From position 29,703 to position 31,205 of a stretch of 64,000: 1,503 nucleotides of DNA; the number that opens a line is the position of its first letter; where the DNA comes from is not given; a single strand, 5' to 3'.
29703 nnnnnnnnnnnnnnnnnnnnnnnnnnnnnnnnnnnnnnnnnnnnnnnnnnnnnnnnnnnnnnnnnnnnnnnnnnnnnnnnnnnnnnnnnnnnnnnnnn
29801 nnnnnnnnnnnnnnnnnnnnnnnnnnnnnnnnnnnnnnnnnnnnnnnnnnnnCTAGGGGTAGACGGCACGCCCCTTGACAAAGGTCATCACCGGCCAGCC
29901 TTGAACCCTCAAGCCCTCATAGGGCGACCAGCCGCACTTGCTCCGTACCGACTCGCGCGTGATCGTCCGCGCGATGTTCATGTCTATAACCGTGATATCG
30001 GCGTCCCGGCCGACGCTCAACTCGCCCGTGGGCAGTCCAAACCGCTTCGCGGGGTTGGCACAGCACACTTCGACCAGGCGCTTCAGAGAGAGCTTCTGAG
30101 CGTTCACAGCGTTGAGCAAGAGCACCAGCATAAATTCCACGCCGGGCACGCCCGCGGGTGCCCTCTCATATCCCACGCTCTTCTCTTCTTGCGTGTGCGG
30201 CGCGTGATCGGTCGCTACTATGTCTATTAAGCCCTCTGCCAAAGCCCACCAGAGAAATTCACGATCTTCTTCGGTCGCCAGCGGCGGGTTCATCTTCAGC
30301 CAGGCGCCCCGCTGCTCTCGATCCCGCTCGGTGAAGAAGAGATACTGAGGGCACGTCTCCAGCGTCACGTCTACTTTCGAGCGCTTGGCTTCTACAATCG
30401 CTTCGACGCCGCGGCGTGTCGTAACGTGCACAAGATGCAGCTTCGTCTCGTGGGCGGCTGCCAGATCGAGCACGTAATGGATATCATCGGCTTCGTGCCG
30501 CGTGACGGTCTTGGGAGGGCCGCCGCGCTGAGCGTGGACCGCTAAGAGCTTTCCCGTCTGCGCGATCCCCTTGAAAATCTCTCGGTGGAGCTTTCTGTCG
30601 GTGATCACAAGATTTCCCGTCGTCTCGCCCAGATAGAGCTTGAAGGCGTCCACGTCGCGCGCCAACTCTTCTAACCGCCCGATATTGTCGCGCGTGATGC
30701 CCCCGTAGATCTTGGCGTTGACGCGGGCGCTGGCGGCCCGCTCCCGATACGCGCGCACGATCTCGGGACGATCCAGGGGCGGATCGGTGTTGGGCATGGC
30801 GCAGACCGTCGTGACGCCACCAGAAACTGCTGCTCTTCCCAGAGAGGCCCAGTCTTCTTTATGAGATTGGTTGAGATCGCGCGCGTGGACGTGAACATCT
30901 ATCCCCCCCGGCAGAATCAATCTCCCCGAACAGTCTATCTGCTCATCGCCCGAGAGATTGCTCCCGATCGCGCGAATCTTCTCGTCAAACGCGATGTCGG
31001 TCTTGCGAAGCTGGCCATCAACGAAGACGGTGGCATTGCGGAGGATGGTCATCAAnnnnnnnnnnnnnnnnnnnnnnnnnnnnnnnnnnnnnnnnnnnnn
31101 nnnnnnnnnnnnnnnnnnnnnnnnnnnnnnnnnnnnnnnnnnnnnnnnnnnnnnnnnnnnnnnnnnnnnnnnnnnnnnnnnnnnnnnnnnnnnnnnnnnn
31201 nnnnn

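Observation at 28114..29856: Orphan HerA/FtsK-like ATPase with a HAS-barrel-like N-terminus and no NurA partner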

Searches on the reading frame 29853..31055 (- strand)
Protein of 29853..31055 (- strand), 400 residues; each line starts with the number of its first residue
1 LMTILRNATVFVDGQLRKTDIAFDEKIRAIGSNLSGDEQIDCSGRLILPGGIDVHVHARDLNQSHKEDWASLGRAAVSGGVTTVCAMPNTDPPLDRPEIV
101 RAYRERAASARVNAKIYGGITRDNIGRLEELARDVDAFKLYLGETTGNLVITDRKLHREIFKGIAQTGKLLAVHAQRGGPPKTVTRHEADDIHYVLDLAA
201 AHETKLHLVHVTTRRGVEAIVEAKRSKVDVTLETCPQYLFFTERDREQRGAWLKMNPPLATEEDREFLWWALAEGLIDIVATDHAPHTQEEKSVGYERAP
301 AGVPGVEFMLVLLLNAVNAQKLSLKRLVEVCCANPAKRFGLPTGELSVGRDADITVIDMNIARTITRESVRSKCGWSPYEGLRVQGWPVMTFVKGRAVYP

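Call 6: search_protein_families(library=pfam, proteins=[window:29853-31055:-], max_evalue=0.01)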
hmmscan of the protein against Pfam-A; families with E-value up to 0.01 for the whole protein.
window:29853-31055:- (400 aa): 3 families
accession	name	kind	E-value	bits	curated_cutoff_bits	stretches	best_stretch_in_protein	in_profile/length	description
PF01979.26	Amidohydro_1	-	5.1e-27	95.5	25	1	47-398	2-345/345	Amidohydrolase family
PF07969.17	Amidohydro_3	-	2.5e-11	44.2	29.7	2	320-399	405-472/472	Amidohydrolase family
PF19799.5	DUF6282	-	0.0038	17.4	26.8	0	50-121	1-65/196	Family of unknown function (DUF6282)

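Call 7: search_protein_families(library=padloc, proteins=[window:29853-31055:-], max_evalue=0.01)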
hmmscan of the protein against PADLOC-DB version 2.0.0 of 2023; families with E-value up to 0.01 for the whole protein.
window:29853-31055:- (400 aa): 0 families

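Call 8: search_protein_families(library=ncbifam, proteins=[window:29853-31055:-], max_evalue=0.01)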
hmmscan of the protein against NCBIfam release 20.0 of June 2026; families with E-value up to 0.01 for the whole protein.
window:29853-31055:- (400 aa): 59 families (the best 25 are shown)
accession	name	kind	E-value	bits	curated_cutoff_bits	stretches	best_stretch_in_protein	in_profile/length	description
TIGR00857.1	pyrC_multi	subfamily_domain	2.8e-98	329.6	279.05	1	22-399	11-409/412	dihydroorotase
NF002668.0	PRK02382.1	equivalog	2.8e-95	319.6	452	2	186-399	203-411/436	dihydroorotase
NF005751.0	PRK07575.1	equivalog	3.9e-91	305.7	529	2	194-399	216-420/440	dihydroorotase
NF006559.0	PRK09060.1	equivalog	7.1e-91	304.7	482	2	194-398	218-421/444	dihydroorotase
NF006837.0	PRK09357.1-2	equivalog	5.3e-85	285.5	575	2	188-399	210-422/428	dihydroorotase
NF006688.0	PRK09236.1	equivalog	8.3e-84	281.9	535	2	196-399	222-426/444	dihydroorotase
NF003271.0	PRK04250.1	equivalog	9.5e-81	271.5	405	1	7-398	7-387/407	dihydroorotase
NF004839.0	PRK06189.1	equivalog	1.7e-73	247.8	631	2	188-399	217-431/451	allantoinase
NF006841.0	PRK09357.2-2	equivalog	2.2e-73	247.4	640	2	175-399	192-417/421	dihydroorotase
TIGR03178.1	allantoinase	equivalog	1.6e-70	238.2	357.85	2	187-399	211-425/441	allantoinase AllB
NF006844.0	PRK09357.2-5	equivalog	6.1e-67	226.5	701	1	18-399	21-420/422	dihydroorotase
NF009941.0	PRK13404.1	subfamily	2.3e-64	217.8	647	2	187-398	218-443/478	dihydropyrimidinase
TIGR02033.1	D-hydantoinase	equivalog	2.2e-63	214.8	393.25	2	187-398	215-436/454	dihydropyrimidinase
NF001541.2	PRK00369.1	equivalog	6e-61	206.1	310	1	9-399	6-383/400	dihydroorotase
NF006839.0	PRK09357.1-4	equivalog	4.6e-60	203.4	576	2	198-399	218-420/422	dihydroorotase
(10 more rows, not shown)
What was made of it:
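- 29853..31055 (-): Neighbour: dihydroorotase-like amidohydrolase, convergent with a 4-nt 3' overlap, functionally unrelated. TIGR00857, 329.6 bits against a cut-off of 279 (call 8); Pfam Amidohydro_1 (call 6).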
